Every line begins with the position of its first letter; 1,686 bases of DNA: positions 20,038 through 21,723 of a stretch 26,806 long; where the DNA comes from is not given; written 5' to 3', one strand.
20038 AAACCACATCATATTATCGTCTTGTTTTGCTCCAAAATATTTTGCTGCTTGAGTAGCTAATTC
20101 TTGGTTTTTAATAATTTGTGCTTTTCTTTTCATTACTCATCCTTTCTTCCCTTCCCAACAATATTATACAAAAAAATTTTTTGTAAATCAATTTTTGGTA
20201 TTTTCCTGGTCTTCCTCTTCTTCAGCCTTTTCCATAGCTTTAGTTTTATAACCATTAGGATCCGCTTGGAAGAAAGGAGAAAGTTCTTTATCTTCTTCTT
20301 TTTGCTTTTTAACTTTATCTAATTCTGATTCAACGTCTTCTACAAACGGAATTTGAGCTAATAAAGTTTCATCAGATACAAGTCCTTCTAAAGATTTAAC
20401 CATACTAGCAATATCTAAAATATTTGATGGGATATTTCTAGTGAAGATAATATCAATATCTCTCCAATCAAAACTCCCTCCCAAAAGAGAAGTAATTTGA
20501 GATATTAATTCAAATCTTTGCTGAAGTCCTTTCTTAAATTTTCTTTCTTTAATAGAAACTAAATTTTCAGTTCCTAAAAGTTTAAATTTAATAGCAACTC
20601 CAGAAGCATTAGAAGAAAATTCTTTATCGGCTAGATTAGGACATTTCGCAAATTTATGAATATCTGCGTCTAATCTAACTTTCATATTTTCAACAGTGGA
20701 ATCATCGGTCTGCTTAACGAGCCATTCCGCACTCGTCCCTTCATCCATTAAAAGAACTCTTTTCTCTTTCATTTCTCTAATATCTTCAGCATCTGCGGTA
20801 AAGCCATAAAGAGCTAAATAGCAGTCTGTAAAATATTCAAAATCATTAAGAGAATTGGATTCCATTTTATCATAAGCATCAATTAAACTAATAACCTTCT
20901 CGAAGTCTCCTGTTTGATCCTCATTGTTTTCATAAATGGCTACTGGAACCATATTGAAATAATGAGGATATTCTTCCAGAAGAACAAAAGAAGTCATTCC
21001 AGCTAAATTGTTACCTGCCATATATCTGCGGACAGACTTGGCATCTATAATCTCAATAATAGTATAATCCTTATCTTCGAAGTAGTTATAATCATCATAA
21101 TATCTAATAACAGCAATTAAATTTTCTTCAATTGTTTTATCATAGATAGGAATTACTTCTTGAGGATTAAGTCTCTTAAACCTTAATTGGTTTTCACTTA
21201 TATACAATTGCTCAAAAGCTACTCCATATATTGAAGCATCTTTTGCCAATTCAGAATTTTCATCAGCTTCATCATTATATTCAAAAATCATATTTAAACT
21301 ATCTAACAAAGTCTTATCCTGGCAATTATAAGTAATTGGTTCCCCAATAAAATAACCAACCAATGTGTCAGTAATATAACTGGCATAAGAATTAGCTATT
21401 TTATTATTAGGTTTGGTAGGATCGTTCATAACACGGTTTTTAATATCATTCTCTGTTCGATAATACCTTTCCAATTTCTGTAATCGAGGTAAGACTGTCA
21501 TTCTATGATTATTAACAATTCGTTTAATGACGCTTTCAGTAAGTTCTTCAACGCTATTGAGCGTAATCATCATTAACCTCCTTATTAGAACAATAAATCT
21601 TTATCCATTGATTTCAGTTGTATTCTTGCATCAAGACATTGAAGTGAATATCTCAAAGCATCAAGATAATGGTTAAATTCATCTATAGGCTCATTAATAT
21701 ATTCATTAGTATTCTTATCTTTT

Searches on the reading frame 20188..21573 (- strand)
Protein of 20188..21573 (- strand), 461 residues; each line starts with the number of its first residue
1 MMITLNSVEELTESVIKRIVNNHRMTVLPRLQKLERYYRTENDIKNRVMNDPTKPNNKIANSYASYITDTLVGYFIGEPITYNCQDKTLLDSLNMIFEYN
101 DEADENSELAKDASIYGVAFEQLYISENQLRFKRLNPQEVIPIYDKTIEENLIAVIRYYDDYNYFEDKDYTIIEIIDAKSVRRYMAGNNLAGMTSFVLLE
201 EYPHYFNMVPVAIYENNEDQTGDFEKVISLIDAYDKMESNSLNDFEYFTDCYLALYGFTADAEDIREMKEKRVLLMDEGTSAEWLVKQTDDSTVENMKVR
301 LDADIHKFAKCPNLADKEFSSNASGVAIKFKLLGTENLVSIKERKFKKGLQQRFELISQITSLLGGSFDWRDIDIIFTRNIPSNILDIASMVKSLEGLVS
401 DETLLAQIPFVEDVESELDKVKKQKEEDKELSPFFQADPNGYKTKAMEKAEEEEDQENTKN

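Call 8: search_protein_families(library=phrogs, proteins=[window:20188-21573:-], max_evalue=0.01)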
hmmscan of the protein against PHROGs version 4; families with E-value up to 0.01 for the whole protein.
window:20188-21573:- (461 aa): 7 families
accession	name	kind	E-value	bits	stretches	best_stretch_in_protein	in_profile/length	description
phrog_64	-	head and packaging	8.2e-142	474.4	1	6-456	69-526/547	portal protein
phrog_9064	-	head and packaging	7.6e-44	151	1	222-429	2-211/228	portal protein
phrog_8065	-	unknown function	1.6e-24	87.8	1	15-128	44-159/165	-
phrog_8418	-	head and packaging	4.1e-24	86.3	1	328-456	1-127/136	portal protein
phrog_38065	-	head and packaging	2.4e-11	45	1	16-86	27-98/106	portal protein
phrog_104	-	head and packaging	2.9e-09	37.1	1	28-457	55-500/550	portal protein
phrog_36559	-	unknown function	7.4e-08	33.4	1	365-426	10-71/87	-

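Call 16: search_dna_similar(query=window:20191-21573:-, collection=phages, mode=protein, max_evalue=0.00001, max_rows=15)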
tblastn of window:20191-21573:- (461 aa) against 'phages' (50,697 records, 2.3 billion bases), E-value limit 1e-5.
Records with a match: 937; places in all: 941; records where one place covers at least 80% of the query: 832.
Best place of each record, by identity: <60% 937.
By first word of the organism name: Streptococcus 291; Staphylococcus 227; Enterococcus 102; Clostridium 50; Lactococcus 47; Bacillus 47; Lactobacillus 47; Riemerella 19; Listeria 16; Brevibacillus 11; and 31 more.
By host as written in the record: - 87; Staphylococcus aureus 73; Streptococcus thermophilus 68; Enterococcus faecalis 38; Clostridium sporogenes ATCC-15579 30; Lactococcus lactis 24; Staphylococcus pseudintermedius 15; Staphylococcus epidermidis 13; and 356 more.
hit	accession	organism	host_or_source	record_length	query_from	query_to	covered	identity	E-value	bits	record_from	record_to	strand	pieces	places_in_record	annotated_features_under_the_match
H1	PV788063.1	Clostridium phage CS03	Clostridium sporogenes ATCC-15579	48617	16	415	87%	42.3%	6e-91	308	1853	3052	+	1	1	portal protein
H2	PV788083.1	Clostridium phage CS32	Clostridium sporogenes ATCC-15579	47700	16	415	87%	42.3%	7e-91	307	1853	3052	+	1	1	portal protein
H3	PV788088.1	Clostridium phage CS38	Clostridium sporogenes ATCC-15579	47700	16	415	87%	42.3%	7e-91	307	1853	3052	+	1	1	portal protein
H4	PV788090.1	Clostridium phage CS43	Clostridium sporogenes ATCC-15579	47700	16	415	87%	42.3%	7e-91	307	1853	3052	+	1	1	portal protein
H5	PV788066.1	Clostridium phage CS06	Clostridium sporogenes ATCC-15579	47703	16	415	87%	42.3%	7e-91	307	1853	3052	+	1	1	portal protein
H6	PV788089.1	Clostridium phage CS42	Clostridium sporogenes ATCC-15579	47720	16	415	87%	42.3%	7e-91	307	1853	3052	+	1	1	portal protein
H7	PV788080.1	Clostridium phage CS29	Clostridium sporogenes ATCC-15579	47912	16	415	87%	42.3%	7e-91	307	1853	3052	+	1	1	portal protein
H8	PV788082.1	Clostridium phage CS31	Clostridium sporogenes ATCC-15579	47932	16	415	87%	42.3%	7e-91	307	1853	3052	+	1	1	portal protein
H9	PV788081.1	Clostridium phage CS30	Clostridium sporogenes ATCC-15579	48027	16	415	87%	42.3%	7e-91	307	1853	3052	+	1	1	portal protein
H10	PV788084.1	Clostridium phage CS33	Clostridium sporogenes ATCC-15579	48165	16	415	87%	42.3%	7e-91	307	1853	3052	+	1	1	portal protein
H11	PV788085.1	Clostridium phage CS35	Clostridium sporogenes ATCC-15579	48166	16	415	87%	42.3%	7e-91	307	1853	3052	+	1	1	portal protein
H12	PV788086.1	Clostridium phage CS36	Clostridium sporogenes ATCC-15579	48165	16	415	87%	42.3%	7e-91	307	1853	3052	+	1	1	portal protein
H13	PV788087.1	Clostridium phage CS37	Clostridium sporogenes ATCC-15579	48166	16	415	87%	42.3%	7e-91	307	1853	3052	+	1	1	portal protein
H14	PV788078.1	Clostridium phage CS27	Clostridium sporogenes ATCC-15579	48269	16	415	87%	42.3%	7e-91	307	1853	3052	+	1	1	portal protein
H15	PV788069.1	Clostridium phage CS12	Clostridium sporogenes ATCC-15579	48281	16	415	87%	42.3%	7e-91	307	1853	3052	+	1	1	portal protein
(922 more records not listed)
